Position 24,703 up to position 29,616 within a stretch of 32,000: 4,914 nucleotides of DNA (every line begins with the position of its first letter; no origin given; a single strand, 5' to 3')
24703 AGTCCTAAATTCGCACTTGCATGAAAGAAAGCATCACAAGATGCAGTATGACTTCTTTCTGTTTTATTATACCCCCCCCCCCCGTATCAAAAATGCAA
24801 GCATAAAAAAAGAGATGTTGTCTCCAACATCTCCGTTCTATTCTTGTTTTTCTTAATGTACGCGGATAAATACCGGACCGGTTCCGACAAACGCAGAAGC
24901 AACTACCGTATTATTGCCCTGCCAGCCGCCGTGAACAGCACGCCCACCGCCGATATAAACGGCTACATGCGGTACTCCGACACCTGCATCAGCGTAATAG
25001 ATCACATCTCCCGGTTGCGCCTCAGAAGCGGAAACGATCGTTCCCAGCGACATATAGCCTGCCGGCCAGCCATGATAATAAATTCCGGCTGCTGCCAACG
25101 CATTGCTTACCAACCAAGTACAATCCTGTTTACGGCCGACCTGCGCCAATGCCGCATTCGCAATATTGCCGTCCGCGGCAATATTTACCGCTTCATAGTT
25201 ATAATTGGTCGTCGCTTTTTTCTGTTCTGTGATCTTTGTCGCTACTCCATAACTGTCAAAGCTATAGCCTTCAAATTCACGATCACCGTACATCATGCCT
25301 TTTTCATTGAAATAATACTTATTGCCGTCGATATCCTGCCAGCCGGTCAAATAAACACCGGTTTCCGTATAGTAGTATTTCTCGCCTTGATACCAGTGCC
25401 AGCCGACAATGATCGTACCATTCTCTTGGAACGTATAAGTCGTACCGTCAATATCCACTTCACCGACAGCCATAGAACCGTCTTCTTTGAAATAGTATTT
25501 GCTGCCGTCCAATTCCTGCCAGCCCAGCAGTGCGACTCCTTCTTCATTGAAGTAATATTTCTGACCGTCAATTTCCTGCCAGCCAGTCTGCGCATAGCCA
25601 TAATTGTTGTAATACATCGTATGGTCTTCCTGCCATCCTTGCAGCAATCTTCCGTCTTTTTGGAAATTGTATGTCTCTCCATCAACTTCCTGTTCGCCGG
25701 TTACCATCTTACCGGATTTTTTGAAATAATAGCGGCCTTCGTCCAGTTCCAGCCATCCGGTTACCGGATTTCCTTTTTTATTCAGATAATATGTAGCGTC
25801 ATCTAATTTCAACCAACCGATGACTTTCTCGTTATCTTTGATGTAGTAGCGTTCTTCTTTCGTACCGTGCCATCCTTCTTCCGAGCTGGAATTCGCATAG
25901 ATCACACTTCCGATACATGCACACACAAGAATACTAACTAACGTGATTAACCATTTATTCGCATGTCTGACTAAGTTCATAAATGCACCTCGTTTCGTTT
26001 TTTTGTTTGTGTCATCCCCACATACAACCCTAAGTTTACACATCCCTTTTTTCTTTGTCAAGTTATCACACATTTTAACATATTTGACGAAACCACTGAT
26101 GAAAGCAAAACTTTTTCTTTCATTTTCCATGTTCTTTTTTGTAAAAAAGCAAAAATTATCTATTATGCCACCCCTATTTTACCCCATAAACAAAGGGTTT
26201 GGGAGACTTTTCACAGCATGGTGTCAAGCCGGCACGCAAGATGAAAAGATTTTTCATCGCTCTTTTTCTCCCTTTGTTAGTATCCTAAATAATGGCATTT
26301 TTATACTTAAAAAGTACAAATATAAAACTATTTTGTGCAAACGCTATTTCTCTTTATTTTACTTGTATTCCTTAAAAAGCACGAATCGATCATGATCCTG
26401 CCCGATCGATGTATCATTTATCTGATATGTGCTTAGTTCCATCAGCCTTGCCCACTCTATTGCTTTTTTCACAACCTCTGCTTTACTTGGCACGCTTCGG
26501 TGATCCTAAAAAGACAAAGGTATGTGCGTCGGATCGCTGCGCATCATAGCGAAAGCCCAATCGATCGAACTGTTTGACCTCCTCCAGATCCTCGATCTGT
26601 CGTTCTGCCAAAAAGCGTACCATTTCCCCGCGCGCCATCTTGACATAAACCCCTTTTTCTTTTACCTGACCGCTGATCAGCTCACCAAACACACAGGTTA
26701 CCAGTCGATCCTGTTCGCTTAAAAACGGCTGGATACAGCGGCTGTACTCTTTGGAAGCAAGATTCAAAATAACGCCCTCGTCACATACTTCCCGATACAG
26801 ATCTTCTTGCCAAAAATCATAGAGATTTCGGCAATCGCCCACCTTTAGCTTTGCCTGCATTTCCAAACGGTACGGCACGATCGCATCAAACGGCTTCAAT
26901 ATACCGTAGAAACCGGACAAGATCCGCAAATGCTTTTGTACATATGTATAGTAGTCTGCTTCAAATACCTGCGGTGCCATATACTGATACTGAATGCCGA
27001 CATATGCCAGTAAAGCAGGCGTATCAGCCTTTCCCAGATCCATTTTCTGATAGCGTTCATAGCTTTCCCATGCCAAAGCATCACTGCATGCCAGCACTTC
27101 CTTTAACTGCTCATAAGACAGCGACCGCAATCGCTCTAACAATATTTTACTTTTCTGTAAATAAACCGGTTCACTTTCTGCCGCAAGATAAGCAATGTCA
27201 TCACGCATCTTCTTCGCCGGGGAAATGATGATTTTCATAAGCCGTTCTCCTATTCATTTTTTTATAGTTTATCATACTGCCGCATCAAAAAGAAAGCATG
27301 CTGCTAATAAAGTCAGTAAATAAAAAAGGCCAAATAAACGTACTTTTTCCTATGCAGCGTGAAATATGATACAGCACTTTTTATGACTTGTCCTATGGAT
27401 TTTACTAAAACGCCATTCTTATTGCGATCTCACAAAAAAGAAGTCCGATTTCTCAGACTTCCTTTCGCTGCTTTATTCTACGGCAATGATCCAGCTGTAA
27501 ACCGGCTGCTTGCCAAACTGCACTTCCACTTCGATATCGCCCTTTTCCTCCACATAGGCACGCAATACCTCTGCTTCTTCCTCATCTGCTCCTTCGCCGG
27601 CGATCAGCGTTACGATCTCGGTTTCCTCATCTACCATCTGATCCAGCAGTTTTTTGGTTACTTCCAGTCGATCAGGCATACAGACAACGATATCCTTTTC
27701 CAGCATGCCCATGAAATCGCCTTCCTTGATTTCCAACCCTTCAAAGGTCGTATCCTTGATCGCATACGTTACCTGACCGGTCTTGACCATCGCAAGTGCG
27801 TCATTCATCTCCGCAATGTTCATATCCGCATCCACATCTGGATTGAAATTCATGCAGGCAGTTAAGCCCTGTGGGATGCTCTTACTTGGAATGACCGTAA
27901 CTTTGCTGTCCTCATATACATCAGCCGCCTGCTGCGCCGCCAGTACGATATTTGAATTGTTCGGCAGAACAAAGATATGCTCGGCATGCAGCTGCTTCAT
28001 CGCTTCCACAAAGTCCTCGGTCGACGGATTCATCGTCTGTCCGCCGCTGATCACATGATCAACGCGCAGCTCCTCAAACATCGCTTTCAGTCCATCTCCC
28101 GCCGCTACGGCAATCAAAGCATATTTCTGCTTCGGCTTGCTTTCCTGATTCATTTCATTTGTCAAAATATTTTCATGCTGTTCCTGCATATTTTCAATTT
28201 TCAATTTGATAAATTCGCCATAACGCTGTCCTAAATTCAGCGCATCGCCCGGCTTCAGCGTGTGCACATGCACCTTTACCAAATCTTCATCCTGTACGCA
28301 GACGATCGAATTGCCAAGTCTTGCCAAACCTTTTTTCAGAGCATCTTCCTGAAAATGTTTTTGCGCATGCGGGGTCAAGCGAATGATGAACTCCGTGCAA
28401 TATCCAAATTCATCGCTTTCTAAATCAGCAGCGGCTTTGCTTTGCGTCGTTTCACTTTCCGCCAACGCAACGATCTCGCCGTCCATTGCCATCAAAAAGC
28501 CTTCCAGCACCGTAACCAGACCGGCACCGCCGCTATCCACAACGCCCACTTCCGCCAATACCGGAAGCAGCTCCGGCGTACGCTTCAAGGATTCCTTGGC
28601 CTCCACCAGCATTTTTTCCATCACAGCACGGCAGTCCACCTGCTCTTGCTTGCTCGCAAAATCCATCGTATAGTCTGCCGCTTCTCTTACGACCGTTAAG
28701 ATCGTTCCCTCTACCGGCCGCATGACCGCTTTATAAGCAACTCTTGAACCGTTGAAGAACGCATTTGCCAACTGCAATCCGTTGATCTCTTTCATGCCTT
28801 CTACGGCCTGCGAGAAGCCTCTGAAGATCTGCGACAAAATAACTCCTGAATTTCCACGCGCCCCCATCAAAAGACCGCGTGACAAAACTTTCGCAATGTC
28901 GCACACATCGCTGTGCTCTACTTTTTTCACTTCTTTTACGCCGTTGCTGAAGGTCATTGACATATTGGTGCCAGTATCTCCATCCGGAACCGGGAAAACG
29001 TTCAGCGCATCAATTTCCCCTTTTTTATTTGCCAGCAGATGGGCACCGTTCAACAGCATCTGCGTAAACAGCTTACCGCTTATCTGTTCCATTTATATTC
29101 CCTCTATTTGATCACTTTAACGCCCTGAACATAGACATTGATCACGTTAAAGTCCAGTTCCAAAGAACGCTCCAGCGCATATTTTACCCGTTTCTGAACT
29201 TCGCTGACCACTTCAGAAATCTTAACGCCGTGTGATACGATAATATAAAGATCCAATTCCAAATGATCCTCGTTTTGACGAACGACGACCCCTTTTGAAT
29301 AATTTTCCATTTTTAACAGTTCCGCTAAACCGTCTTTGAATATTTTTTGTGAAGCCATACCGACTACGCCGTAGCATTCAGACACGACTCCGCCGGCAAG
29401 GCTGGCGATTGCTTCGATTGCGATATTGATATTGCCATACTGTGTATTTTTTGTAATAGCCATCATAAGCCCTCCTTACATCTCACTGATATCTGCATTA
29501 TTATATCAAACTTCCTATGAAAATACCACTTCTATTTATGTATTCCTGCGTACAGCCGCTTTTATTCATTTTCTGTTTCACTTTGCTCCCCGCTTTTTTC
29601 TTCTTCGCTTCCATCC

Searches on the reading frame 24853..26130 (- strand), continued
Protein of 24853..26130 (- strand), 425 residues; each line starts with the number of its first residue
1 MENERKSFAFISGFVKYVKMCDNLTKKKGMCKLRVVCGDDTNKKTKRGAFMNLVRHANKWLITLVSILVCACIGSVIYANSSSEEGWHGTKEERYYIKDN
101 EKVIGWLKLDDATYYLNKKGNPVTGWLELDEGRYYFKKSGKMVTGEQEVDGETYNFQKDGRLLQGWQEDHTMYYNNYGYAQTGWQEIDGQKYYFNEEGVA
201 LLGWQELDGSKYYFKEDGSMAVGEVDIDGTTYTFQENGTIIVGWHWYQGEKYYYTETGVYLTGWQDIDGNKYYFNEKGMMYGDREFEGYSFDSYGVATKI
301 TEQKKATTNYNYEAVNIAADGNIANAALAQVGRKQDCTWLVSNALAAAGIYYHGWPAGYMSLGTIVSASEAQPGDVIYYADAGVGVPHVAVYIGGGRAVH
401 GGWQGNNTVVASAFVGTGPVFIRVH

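Call 75: fold_search(model_id=the predicted structure, library=pdb)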
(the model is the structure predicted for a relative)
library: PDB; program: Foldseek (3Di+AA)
matches with E <= 10: 1316; with E <= 0.001: 209
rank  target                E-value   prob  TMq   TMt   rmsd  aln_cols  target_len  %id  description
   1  9fly_A                3.7e-10  1.00  0.11  0.13  60.9       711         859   11  CryoEM structure of the base (4151-5009) in the grappling hook protein A (GhpA) in the bacterium Aureispira sp. CCB-QB (released 2024-10-16)
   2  8opr_A                3.8e-10  1.00  0.08  0.11  36.8       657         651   11  Structure of the EA1 surface layer of Bacillus anthracis (released 2023-11-08)
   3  7r5k_10               5.2e-10  1.00  0.10  0.07  39.9       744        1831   10  Human nuclear pore complex (constricted) (released 2022-06-22)
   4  6e6b_A                5.4e-10  1.00  0.12  0.17  41.8       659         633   11  Crystal structure of the Protocadherin GammaB4 extracellular domain (released 2019-04-10)
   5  9hcj_10               8.8e-10  1.00  0.10  0.07  40.3       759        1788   10  D. discoideum nuclear pore complex (released 2024-12-25)
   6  6e6b_B                1.0e-09  1.00  0.11  0.16  42.7       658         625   11  Crystal structure of the Protocadherin GammaB4 extracellular domain (released 2019-04-10)
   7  9g93_A                2.6e-09  1.00  0.09  0.14  34.8       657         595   11  CryoET structure of the in vitro grown Bacillus anthracis Sap S-layer (released 2024-12-18)
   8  1l3w                  3.4e-09  1.00  0.11  0.16  25.9       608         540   10  C-cadherin Ectodomain (released 2002-04-26)
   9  5erd_A                5.3e-09  1.00  0.11  0.16  24.6       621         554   13  Crystal structure of human Desmoglein-2 ectodomain (released 2016-06-22)
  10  6qx4_A                6.3e-09  1.00  0.11  0.17  24.9       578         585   12  Structure of the Bacillus anthracis Sap S-layer assembly domain (released 2019-07-31)
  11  3q2v_A                6.9e-09  1.00  0.13  0.20  36.5       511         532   14  Crystal structure of mouse E-cadherin ectodomain (released 2011-04-06)
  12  7stz_C                9.8e-09  1.00  0.12  0.19  24.4       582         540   11  Crystal Structure of Human E-cadherin EC1-5 bound by mouse monoclonal antibody Fab mAb-1_19A11 (released 2022-01-26)
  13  6hhu_A                1.2e-08  1.00  0.12  0.18  40.2       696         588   10  Structure of the Bacillus anthracis Sap S-layer assembly domain (released 2019-07-24)
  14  8d40_A                1.5e-08  1.00  0.12  0.24  28.4       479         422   10  Crystal structure of human CELSR1 EC1-4 (released 2023-08-30)
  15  6c13_A                1.6e-08  1.00  0.12  0.20  28.0       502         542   12  CryoEM structure of mouse PCDH15-4EC-LHFPL5 complex (released 2018-08-15)
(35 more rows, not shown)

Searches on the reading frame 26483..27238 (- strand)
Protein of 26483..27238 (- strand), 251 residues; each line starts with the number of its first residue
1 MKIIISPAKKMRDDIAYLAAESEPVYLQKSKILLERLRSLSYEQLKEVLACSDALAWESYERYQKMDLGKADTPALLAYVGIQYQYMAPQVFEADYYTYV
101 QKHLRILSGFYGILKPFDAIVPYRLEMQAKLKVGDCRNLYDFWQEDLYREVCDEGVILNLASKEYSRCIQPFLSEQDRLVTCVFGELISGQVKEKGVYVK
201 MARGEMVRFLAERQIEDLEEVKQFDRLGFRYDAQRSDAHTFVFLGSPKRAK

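Call 7: search_protein_families(library=pfam, proteins=[window:26483-27238:-])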
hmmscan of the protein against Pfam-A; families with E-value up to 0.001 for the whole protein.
window:26483-27238:- (251 aa): 1 family
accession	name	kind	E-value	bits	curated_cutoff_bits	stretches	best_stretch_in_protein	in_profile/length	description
PF03883.20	H2O2_YaaD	-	2.4e-78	263.3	29.6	1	1-234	1-235/236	Peroxide stress protein YaaA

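Call 21: find_encoding_contigs(protein=window:26483-27238:-, flank=4000, max_places=10)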
Protein window:26483-27238:- (251 aa): 22 contigs read that carry it; 10 places shown.
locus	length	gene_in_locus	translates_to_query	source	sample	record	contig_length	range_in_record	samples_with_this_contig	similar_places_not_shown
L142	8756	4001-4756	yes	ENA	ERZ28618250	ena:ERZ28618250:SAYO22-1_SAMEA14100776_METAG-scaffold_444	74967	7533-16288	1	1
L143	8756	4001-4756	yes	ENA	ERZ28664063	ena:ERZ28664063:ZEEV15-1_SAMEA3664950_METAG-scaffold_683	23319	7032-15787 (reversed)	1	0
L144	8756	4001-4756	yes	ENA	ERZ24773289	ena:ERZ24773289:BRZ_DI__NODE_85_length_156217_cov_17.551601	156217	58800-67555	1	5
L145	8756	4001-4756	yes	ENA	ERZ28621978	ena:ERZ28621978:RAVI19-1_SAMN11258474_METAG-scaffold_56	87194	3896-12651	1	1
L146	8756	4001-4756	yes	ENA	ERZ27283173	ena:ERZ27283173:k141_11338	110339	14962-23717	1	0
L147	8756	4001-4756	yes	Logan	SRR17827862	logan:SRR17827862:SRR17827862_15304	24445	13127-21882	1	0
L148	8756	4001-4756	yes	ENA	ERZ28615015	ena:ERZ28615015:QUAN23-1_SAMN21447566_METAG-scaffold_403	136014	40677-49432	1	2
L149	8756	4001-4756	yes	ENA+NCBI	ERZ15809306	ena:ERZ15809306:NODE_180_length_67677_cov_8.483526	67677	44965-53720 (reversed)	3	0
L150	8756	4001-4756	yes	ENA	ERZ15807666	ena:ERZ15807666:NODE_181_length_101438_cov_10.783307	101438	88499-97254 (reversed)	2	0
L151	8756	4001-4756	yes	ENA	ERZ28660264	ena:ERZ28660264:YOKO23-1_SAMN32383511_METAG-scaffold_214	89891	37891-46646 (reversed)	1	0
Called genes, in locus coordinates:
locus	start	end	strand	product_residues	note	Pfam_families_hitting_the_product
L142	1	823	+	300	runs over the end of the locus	PF01565:FAD_binding_4, PF02873:MurB_C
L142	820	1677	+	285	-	PF08478:POTRA_1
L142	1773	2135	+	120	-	PF03780:Asp23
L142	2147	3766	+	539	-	PF02734:Dak2, PF21645:FakA-like_M, PF13684:FakA-like_C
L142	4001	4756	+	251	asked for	PF03883:H2O2_YaaD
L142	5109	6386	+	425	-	PF01473:Choline_bind_1 (faint), PF19127:Choline_bind_3, PF00877:NLPC_P60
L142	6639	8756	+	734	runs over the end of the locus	-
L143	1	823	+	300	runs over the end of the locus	PF01565:FAD_binding_4, PF02873:MurB_C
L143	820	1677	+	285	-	PF08478:POTRA_1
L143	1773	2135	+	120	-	PF03780:Asp23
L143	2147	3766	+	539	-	PF02734:Dak2, PF21645:FakA-like_M, PF13684:FakA-like_C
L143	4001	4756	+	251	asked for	PF03883:H2O2_YaaD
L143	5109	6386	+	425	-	PF01473:Choline_bind_1 (faint), PF19127:Choline_bind_3, PF00877:NLPC_P60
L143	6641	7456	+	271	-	PF18889:Beta_helix_3 (faint)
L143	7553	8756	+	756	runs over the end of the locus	PF18657:YDG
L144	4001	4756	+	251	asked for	PF03883:H2O2_YaaD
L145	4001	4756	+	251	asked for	PF03883:H2O2_YaaD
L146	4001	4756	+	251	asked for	PF03883:H2O2_YaaD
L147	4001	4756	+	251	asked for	PF03883:H2O2_YaaD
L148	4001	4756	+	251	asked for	PF03883:H2O2_YaaD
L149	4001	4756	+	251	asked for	PF03883:H2O2_YaaD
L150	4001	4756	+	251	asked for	PF03883:H2O2_YaaD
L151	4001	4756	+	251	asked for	PF03883:H2O2_YaaD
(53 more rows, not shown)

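Call 50: search_protein_families(library=pfam, proteins=[P0063], max_evalue=1)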
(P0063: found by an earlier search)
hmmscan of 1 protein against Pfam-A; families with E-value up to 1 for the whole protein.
P0063 (1060 aa): 3 families
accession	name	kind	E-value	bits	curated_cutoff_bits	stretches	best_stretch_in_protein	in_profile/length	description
PF18657.6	YDG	-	2.9e-08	34.3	25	1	698-779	1-84/85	YDG domain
PF18889.6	Beta_helix_3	-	0.0002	22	27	2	193-214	1-19/20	Beta helix repeat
PF18998.6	Flg_new_2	-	0.056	13.9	23.6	1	910-961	1-48/73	Divergent InlB B-repeat domain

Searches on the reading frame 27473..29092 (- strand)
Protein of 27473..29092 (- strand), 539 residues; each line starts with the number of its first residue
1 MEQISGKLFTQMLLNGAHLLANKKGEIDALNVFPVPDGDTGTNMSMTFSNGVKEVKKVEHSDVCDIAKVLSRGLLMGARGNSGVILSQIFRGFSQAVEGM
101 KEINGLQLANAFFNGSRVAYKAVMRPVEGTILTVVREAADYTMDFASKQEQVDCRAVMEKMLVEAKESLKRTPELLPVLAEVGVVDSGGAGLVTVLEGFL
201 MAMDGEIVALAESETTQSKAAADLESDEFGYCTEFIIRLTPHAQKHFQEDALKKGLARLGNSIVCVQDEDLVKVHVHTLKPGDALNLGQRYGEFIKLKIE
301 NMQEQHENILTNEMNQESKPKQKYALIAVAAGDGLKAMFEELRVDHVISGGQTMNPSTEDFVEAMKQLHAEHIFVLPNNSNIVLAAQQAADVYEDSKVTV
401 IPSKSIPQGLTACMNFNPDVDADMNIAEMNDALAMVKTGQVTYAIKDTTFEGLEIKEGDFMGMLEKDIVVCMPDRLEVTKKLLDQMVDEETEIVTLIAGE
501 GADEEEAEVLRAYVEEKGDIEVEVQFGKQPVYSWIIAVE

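Call 7: search_protein_families(library=pfam, proteins=[window:27473-29092:-])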
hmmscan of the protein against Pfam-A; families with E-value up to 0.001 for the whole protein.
window:27473-29092:- (539 aa): 4 families
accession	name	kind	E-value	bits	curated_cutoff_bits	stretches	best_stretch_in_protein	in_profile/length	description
PF13684.11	FakA-like_C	-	3.5e-85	285.2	23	1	325-539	1-216/216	Fatty acid kinase subunit A-like, C-terminal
PF02734.22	Dak2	-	2.9e-42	144.9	27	1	34-200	1-173/174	DAK2 domain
PF21645.3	FakA-like_M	-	2.2e-30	104.7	24.9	1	228-308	1-79/80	Fatty acid kinase subunit A-like, middle domain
PF02645.21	DegV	-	0.00072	19.4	27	0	352-413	59-126/280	Uncharacterised protein, DegV family COG1307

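Call 20: find_encoding_contigs(protein=window:27473-29092:-, flank=5000, max_places=10)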
Protein window:27473-29092:- (539 aa): 23 contigs read that carry it; 10 places shown.
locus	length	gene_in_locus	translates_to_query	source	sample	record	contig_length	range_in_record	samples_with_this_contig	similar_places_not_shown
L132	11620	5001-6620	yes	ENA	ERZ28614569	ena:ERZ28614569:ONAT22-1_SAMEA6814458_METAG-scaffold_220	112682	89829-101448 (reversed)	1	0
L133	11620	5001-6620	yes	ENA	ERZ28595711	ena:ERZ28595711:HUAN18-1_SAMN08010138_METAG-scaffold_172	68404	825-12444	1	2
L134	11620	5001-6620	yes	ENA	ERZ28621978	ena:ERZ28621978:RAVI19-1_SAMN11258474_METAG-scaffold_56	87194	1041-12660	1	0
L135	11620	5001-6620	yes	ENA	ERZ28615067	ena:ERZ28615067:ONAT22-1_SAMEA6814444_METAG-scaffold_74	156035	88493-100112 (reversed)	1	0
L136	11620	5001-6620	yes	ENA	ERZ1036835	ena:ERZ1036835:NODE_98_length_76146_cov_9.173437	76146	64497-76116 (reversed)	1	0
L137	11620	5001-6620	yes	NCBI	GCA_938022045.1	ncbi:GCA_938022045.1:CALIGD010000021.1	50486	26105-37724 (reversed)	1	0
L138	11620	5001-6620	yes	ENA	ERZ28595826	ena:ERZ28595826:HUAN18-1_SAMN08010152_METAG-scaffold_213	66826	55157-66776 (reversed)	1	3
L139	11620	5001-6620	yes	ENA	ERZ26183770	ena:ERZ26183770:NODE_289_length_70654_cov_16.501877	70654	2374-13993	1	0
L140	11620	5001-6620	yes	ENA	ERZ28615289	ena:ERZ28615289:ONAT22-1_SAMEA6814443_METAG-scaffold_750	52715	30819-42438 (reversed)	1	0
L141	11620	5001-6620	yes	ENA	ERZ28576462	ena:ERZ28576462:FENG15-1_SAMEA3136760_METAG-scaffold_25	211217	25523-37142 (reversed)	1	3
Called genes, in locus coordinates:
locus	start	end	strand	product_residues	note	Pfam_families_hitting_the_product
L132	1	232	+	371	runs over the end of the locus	PF02350:Epimerase_2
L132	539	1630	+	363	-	PF01098:FTSW_RODA_SPOVE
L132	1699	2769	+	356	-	PF03033:Glyco_transf_28, PF04101:Glyco_tran_28_C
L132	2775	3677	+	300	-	PF01565:FAD_binding_4, PF02873:MurB_C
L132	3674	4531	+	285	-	PF08478:POTRA_1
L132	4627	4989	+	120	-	PF03780:Asp23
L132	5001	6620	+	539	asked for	PF02734:Dak2, PF21645:FakA-like_M, PF13684:FakA-like_C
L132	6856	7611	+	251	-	PF03883:H2O2_YaaD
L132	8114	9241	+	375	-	PF01473:Choline_bind_1 (faint), PF19127:Choline_bind_3, PF00877:NLPC_P60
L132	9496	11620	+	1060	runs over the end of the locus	PF18657:YDG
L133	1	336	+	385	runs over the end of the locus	?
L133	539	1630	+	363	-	PF01098:FTSW_RODA_SPOVE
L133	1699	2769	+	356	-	PF03033:Glyco_transf_28, PF04101:Glyco_tran_28_C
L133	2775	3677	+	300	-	PF01565:FAD_binding_4, PF02873:MurB_C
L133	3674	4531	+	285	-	PF08478:POTRA_1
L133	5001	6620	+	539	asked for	PF02734:Dak2, PF21645:FakA-like_M, PF13684:FakA-like_C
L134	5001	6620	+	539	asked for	PF02734:Dak2, PF21645:FakA-like_M, PF13684:FakA-like_C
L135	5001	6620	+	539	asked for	PF02734:Dak2, PF21645:FakA-like_M, PF13684:FakA-like_C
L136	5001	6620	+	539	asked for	PF02734:Dak2, PF21645:FakA-like_M, PF13684:FakA-like_C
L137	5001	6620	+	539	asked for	PF02734:Dak2, PF21645:FakA-like_M, PF13684:FakA-like_C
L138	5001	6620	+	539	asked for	PF02734:Dak2, PF21645:FakA-like_M, PF13684:FakA-like_C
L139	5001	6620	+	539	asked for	PF02734:Dak2, PF21645:FakA-like_M, PF13684:FakA-like_C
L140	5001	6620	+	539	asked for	PF02734:Dak2, PF21645:FakA-like_M, PF13684:FakA-like_C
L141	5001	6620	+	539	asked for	PF02734:Dak2, PF21645:FakA-like_M, PF13684:FakA-like_C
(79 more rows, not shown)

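Call 50: search_protein_families(library=pfam, proteins=[P0063], max_evalue=1)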
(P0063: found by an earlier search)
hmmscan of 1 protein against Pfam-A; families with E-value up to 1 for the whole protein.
P0063 (1060 aa): 3 families
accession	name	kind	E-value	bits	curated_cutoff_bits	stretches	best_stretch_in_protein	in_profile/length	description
PF18657.6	YDG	-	2.9e-08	34.3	25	1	698-779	1-84/85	YDG domain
PF18889.6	Beta_helix_3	-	0.0002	22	27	2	193-214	1-19/20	Beta helix repeat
PF18998.6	Flg_new_2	-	0.056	13.9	23.6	1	910-961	1-48/73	Divergent InlB B-repeat domain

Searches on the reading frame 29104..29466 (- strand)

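Call 7: search_protein_families(library=pfam, proteins=[window:29104-29466:-])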
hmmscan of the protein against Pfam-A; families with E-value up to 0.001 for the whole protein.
window:29104-29466:- (120 aa): 2 families
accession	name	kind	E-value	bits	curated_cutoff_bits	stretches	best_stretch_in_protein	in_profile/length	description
PF03780.18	Asp23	-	1.2e-29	103.3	28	1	10-117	2-108/108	Asp23 family, cell envelope-related function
PF00872.24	Transposase_mut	-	0.00036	20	21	1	53-118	108-172/379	Transposase, Mutator family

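Call 50: search_protein_families(library=pfam, proteins=[P0063], max_evalue=1)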
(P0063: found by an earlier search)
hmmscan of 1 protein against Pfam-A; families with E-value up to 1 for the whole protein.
P0063 (1060 aa): 3 families
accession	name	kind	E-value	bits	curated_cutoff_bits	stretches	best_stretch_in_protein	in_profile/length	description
PF18657.6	YDG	-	2.9e-08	34.3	25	1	698-779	1-84/85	YDG domain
PF18889.6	Beta_helix_3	-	0.0002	22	27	2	193-214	1-19/20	Beta helix repeat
PF18998.6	Flg_new_2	-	0.056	13.9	23.6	1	910-961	1-48/73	Divergent InlB B-repeat domain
